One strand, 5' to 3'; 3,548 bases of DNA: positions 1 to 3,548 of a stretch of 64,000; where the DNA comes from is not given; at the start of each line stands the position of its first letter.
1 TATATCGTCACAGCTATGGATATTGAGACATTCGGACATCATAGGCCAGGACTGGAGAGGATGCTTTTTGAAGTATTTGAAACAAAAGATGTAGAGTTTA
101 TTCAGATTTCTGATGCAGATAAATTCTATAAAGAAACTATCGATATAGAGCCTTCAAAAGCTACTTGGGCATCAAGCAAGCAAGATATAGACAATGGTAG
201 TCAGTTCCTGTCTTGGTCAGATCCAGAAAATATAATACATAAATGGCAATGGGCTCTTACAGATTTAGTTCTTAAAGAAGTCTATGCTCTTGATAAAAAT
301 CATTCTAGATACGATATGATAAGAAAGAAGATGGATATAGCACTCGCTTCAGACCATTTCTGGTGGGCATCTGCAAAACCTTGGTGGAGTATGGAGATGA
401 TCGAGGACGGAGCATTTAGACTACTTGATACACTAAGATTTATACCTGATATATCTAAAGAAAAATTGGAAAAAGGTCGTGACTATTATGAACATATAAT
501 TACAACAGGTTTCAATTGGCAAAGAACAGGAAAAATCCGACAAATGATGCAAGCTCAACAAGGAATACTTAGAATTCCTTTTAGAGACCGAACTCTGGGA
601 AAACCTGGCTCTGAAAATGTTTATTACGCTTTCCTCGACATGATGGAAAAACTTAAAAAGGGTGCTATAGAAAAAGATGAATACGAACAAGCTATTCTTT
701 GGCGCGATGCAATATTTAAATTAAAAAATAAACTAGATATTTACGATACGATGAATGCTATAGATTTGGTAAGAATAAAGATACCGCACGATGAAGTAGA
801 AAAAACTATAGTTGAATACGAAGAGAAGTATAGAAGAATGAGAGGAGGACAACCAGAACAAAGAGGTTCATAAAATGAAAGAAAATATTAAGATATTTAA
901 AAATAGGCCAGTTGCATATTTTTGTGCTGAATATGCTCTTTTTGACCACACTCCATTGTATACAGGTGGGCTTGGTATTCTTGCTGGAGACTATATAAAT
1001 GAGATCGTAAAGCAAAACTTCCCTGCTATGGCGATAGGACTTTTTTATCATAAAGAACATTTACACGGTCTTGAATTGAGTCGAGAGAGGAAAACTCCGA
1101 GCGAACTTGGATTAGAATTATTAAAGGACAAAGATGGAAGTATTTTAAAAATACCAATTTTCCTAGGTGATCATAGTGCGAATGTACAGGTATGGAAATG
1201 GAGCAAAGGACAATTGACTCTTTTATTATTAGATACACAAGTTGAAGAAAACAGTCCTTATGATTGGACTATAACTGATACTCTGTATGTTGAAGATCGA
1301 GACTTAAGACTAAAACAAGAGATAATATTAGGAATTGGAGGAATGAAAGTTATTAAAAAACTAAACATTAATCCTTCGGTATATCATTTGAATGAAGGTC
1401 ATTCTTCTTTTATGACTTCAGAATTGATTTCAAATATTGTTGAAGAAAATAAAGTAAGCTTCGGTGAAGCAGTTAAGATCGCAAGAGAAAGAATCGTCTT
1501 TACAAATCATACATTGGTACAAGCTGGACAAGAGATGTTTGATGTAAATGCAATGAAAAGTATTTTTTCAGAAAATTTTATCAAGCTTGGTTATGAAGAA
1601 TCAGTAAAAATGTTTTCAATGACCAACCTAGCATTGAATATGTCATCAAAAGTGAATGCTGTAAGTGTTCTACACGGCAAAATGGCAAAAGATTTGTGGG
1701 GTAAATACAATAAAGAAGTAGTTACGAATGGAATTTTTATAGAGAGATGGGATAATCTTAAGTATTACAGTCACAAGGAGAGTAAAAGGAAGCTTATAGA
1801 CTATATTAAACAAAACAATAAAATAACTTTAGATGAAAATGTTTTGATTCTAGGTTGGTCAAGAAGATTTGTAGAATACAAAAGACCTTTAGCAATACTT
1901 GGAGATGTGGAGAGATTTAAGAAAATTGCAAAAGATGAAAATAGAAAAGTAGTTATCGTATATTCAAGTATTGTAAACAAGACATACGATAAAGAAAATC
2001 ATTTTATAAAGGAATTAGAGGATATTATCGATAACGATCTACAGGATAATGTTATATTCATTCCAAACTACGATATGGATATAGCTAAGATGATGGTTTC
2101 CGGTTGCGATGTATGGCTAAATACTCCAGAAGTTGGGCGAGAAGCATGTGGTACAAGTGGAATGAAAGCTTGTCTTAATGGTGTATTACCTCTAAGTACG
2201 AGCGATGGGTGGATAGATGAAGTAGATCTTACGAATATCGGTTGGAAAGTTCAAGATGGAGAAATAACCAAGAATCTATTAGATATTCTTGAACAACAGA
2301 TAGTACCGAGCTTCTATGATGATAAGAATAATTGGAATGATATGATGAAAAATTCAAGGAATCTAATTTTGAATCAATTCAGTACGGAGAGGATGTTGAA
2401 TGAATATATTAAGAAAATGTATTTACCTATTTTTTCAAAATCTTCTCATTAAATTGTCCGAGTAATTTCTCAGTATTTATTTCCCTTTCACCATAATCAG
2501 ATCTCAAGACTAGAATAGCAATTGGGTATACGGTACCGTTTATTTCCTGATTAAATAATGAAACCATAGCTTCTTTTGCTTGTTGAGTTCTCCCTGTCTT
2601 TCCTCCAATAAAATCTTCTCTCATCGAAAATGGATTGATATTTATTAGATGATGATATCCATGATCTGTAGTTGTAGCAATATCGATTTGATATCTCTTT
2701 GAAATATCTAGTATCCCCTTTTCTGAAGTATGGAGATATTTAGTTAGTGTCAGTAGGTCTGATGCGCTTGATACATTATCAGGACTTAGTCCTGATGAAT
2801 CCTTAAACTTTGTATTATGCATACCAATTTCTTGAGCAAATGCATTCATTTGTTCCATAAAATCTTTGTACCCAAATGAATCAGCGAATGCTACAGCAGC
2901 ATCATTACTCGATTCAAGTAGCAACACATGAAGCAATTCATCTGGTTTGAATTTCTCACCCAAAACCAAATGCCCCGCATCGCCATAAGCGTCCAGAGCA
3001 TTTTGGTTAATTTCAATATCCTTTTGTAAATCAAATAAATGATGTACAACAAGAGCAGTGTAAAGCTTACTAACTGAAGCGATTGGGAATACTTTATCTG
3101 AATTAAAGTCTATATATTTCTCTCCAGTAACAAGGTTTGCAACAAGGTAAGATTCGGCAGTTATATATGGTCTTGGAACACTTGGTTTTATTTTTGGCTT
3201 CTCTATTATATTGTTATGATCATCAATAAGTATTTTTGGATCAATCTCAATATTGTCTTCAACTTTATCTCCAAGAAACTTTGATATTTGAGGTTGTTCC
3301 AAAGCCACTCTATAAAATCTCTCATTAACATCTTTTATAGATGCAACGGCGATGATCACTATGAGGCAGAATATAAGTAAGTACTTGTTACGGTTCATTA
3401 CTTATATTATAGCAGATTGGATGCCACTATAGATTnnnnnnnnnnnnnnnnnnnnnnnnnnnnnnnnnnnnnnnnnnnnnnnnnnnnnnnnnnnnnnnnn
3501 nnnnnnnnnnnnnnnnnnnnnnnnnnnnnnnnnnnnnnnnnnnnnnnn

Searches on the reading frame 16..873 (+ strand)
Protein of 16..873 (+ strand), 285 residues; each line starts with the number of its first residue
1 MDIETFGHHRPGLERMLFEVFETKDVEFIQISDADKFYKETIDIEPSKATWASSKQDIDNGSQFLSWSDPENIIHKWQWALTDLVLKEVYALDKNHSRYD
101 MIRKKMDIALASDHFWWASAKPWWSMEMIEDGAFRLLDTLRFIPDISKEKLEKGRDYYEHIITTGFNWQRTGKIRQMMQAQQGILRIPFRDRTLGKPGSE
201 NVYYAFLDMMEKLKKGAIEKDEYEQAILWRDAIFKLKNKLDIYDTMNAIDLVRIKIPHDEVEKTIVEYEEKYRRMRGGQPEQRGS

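Call 7: search_protein_families(library=pfam, proteins=[window:16-873:+], max_evalue=0.01)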
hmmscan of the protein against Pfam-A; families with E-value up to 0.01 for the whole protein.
window:16-873:+ (285 aa): 1 family
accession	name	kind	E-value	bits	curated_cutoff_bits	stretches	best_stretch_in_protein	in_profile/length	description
PF02151.25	UVR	-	0.0034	17.5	21.5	1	210-238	7-35/36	UvrB/uvrC motif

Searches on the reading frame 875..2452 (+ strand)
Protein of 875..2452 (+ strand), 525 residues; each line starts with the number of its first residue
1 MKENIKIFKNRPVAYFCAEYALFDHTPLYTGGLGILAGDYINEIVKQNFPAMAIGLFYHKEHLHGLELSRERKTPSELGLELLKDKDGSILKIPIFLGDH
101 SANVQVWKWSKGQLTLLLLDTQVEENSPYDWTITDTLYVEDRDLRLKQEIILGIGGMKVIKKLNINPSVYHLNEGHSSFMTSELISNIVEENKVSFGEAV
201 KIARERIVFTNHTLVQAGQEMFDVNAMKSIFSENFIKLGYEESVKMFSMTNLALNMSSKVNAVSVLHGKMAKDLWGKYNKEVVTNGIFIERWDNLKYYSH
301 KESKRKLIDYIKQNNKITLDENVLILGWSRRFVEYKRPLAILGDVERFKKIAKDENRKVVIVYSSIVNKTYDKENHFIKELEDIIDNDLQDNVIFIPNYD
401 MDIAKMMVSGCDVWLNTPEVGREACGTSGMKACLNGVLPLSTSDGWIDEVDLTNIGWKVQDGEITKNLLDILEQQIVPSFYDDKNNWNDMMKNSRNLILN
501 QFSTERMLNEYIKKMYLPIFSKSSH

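Call 7: search_protein_families(library=pfam, proteins=[window:875-2452:+], max_evalue=0.01)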
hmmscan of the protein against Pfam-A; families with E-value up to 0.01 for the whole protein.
window:875-2452:+ (525 aa): 1 family
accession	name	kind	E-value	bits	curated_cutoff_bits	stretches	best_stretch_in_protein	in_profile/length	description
PF00343.26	Phosphorylase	-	1.6e-33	116.4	27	2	284-445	411-579/713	Carbohydrate phosphorylase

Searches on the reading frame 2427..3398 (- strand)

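Call 7: search_protein_families(library=pfam, proteins=[window:2427-3398:-], max_evalue=0.01)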
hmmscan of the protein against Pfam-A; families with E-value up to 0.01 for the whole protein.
window:2427-3398:- (323 aa): 4 families
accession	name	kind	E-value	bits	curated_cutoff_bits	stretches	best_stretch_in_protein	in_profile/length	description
PF00768.25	Peptidase_S11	-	3.9e-32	112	27.6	1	76-280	7-221/239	D-alanyl-D-alanine carboxypeptidase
PF13354.11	Beta-lactamase2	-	4.5e-11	43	22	1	85-226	3-150/214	Beta-lactamase enzyme family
PF00144.29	Beta-lactamase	-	0.00032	20.4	27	1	97-123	43-69/329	Beta-lactamase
PF02113.21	Peptidase_S13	-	0.0042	16.3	22.8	0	85-128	22-65/444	D-Ala-D-Ala carboxypeptidase 3 (S13) family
